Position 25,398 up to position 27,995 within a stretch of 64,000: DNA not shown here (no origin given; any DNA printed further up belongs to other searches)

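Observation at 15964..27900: AT-richer ~12-kb cassette (FrhB-like, pyruvyl transferase, Wzx, TPR protein, Wzy-like, GT2, GT4, 760-aa hypothetical) inserted into a GC-rich glycan locus and bounded by an IS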

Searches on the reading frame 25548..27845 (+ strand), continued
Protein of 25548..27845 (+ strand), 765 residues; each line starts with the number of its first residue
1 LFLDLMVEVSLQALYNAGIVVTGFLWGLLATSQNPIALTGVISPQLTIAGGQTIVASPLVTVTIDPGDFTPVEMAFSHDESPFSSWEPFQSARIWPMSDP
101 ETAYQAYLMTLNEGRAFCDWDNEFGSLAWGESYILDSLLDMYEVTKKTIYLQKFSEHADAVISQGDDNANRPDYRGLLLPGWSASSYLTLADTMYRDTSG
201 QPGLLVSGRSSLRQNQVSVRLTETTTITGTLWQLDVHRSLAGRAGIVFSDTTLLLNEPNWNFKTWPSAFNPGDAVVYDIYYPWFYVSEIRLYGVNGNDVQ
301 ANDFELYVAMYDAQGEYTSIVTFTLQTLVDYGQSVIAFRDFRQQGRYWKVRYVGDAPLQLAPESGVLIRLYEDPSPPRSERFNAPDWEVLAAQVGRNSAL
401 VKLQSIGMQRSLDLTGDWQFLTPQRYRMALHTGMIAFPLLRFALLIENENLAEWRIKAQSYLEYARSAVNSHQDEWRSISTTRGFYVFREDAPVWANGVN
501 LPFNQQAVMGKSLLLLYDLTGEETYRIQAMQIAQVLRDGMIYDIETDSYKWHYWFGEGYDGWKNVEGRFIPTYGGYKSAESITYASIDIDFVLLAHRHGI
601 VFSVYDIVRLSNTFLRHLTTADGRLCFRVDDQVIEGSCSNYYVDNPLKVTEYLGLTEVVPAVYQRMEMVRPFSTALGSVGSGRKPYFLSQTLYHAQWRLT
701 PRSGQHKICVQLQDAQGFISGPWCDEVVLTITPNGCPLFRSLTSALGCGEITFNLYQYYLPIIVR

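Call 88: search_protein_families(library=pfam, proteins=[P0157, P0159, P0167, P0168, P0171, P0197, P0207, P0213, P0160, P0172], max_evalue=0.001)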
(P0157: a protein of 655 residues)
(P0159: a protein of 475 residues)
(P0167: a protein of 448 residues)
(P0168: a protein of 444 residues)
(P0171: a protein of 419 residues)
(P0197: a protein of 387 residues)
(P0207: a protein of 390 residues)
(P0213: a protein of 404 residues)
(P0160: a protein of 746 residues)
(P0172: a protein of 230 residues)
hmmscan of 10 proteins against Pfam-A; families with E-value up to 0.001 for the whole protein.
P0157 (655 aa): 0 families

P0159 (475 aa): 0 families

P0167 (448 aa): 0 families

P0168 (444 aa): 1 family
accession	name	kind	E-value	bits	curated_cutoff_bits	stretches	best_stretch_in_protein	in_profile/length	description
PF07221.17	GlcNAc_2-epim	-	0.00038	20.3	23.4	0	72-253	148-320/347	N-acylglucosamine 2-epimerase (GlcNAc 2-epimerase)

P0171 (419 aa): 0 families

P0197 (387 aa): 0 families

P0207 (390 aa): 0 families

P0213 (404 aa): 0 families

P0160 (746 aa): 1 family
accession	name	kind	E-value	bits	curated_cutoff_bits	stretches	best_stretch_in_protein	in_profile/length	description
PF13860.13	FlgD_ig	-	0.00068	20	27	0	604-632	48-76/79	FlgD Ig-like domain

P0172 (230 aa): 0 families
